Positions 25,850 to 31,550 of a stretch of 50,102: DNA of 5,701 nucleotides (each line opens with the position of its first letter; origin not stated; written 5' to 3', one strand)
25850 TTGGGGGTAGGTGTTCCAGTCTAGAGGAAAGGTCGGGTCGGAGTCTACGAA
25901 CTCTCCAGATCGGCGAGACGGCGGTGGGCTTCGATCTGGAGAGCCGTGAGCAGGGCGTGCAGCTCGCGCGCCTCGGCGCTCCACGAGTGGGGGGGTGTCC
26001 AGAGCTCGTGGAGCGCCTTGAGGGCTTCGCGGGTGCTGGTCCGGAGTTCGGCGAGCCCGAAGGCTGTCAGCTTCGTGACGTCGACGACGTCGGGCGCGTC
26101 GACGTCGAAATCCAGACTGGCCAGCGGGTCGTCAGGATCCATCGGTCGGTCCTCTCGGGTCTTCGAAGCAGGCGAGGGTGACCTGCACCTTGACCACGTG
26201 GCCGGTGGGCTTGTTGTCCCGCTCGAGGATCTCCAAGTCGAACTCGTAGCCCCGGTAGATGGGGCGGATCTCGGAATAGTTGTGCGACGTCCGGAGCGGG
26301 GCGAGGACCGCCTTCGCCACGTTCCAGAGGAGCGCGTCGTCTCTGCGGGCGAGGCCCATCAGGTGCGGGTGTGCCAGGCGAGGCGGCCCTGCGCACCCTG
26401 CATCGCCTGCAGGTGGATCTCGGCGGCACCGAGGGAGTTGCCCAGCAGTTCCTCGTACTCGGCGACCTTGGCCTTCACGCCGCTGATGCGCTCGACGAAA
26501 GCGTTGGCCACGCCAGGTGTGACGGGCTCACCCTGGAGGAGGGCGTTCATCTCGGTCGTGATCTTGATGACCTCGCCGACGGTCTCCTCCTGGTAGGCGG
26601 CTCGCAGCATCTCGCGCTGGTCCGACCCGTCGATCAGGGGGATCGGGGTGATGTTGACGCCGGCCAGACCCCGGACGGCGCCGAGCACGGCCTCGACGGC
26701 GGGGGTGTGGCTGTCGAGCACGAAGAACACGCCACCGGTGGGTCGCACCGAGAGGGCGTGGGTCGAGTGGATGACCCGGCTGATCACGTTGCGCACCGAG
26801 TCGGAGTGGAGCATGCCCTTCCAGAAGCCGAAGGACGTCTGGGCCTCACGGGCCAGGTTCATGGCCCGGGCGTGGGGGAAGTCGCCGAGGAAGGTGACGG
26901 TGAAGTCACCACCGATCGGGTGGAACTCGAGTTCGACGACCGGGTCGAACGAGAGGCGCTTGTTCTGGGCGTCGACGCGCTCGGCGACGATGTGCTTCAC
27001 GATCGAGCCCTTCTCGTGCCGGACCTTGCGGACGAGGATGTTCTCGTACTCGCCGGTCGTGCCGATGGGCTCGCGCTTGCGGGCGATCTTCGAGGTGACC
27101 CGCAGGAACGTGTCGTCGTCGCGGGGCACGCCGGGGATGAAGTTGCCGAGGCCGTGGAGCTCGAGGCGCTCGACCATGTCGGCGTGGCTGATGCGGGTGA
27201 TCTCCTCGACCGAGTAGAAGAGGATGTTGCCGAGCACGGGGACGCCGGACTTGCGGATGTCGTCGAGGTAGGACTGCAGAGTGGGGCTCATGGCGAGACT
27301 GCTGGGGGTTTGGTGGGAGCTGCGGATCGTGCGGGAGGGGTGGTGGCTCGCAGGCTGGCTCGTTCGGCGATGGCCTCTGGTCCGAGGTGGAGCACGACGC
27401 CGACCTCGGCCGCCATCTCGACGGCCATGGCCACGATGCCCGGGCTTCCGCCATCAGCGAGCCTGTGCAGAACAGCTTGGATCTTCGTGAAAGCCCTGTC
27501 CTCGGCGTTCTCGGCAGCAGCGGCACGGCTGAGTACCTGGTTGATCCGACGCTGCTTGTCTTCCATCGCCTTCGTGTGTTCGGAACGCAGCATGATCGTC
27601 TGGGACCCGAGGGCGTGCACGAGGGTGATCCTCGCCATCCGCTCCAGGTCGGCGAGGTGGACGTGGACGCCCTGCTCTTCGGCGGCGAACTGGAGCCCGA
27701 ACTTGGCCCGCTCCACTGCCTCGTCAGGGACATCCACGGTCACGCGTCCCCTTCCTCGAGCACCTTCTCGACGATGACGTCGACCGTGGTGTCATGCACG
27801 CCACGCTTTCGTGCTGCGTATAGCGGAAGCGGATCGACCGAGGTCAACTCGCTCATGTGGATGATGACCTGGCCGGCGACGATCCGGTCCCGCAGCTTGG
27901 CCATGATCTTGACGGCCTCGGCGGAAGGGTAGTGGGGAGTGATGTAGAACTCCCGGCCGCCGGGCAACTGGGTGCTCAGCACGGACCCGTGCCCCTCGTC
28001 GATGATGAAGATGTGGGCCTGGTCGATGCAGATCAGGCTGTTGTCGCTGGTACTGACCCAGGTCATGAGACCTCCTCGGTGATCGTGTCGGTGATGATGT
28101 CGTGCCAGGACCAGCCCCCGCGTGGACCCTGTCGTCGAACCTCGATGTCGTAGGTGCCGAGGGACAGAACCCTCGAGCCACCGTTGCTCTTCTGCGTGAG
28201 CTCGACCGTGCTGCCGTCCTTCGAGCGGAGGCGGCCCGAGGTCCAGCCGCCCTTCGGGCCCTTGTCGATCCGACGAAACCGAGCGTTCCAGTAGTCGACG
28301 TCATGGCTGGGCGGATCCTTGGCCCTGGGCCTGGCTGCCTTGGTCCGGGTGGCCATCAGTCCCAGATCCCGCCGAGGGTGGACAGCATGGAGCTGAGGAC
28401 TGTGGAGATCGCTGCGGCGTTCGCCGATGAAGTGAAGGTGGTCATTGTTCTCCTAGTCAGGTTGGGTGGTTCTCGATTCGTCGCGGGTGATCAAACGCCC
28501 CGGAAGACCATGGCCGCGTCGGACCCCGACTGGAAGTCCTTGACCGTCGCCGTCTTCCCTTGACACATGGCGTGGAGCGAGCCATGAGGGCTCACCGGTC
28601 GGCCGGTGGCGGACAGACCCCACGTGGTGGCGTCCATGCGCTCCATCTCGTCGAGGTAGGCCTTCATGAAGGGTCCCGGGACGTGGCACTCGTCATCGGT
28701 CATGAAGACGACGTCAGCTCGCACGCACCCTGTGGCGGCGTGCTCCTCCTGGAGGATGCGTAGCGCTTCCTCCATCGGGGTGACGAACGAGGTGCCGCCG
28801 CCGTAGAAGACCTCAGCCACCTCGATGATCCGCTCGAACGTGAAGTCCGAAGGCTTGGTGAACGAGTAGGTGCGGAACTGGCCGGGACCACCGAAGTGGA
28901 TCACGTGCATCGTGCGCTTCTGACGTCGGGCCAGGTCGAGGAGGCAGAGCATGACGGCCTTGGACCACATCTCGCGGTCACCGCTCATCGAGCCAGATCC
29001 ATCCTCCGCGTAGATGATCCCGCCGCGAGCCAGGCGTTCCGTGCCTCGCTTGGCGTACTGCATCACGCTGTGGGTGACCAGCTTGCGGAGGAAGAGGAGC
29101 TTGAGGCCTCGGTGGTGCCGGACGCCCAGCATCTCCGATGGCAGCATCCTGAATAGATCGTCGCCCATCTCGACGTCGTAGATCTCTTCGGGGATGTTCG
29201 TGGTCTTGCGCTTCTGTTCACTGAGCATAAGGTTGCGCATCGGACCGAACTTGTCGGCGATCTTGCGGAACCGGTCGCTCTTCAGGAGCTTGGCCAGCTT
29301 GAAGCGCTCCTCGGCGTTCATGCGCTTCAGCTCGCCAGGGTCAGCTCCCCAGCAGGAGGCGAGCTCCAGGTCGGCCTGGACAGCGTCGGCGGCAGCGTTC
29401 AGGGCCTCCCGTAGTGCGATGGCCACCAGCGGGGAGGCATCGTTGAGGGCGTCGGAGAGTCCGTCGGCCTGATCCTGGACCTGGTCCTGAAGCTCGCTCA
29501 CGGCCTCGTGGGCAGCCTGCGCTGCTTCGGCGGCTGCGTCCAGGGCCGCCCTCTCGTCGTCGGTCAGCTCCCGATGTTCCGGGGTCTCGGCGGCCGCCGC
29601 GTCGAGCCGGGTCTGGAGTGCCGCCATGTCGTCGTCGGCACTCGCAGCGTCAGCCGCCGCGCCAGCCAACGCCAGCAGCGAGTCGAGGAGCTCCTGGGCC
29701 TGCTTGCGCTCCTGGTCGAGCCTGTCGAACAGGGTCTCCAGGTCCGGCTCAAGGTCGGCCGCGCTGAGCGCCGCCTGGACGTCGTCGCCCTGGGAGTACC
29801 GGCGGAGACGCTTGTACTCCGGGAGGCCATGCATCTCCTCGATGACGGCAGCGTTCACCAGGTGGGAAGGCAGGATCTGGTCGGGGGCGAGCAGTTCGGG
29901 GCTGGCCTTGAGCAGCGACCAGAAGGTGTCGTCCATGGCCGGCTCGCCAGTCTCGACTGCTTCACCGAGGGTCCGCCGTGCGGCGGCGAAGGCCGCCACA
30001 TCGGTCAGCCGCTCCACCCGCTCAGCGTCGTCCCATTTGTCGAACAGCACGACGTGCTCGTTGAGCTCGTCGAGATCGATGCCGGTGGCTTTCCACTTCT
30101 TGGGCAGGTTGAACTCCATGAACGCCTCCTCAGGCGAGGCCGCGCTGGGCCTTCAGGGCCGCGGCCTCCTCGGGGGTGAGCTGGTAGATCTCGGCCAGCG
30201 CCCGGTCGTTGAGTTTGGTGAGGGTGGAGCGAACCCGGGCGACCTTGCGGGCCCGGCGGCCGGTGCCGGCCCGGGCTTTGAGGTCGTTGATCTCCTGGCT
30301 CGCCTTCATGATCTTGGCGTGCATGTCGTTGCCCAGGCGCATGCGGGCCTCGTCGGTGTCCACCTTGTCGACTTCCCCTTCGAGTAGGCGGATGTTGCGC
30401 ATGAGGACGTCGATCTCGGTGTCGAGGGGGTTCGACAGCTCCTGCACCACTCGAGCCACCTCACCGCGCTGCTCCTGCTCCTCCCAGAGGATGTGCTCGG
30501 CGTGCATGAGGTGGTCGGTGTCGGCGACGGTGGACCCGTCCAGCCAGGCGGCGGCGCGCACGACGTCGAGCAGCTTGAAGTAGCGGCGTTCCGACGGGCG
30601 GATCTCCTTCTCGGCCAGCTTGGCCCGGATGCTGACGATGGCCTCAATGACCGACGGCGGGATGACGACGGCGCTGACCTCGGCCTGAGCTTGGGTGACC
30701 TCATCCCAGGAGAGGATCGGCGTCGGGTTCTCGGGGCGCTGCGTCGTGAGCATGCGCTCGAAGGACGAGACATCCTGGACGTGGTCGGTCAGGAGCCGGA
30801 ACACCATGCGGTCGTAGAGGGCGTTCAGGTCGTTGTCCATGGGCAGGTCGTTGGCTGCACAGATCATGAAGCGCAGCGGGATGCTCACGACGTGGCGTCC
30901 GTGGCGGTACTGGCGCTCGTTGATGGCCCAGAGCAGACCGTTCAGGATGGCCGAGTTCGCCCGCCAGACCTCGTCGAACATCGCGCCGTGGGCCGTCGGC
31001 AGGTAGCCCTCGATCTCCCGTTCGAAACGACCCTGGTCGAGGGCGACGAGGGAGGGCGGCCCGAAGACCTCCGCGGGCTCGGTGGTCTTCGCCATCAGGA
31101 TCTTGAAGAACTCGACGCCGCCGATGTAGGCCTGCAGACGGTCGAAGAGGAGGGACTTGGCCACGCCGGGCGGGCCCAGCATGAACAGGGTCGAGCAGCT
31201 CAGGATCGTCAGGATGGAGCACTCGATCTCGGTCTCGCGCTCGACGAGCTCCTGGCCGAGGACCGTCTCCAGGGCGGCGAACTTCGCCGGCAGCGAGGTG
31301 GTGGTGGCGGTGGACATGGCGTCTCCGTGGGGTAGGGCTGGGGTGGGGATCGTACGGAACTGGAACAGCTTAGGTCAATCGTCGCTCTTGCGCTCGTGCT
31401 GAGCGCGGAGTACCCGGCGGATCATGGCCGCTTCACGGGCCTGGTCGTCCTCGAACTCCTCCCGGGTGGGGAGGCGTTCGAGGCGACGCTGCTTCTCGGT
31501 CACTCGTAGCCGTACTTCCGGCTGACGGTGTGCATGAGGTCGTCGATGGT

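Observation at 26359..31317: RavA-like MoxR ATPase and ViaA-like VWA protein heading a nine-gene coupled operon of unknowns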

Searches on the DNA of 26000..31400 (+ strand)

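Call 5: search_dna_similar(query=window:26000-31400:+, collection=phages, mode=near, max_rows=30)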
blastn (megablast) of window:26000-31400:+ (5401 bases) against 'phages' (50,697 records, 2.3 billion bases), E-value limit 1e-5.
No match.
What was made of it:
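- Tried and rejected: Megablast of the region against isolate phages found nothing (call 5).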

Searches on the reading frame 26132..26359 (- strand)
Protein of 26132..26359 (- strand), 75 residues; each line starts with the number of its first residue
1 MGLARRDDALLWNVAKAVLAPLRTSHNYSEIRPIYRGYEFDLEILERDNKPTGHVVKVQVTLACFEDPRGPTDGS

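Call 3: search_protein_families(library=pfam, proteins=[window:26132-26359:-], max_evalue=0.01)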
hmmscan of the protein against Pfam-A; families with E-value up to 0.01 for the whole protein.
window:26132-26359:- (75 aa): 0 families

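Call 4: search_protein_families(library=phrogs, proteins=[window:26132-26359:-], max_evalue=0.01)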
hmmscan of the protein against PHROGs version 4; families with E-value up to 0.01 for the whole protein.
window:26132-26359:- (75 aa): 0 families

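Call 7: search_protein_families(library=padloc, proteins=[window:26132-26359:-], max_evalue=0.01)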
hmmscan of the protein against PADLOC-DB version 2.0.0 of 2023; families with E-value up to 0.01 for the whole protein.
window:26132-26359:- (75 aa): 0 families

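Call 8: search_protein_families(library=ncbifam, proteins=[window:26132-26359:-], max_evalue=0.01)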
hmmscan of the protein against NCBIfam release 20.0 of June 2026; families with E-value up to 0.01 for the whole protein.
window:26132-26359:- (75 aa): 0 families
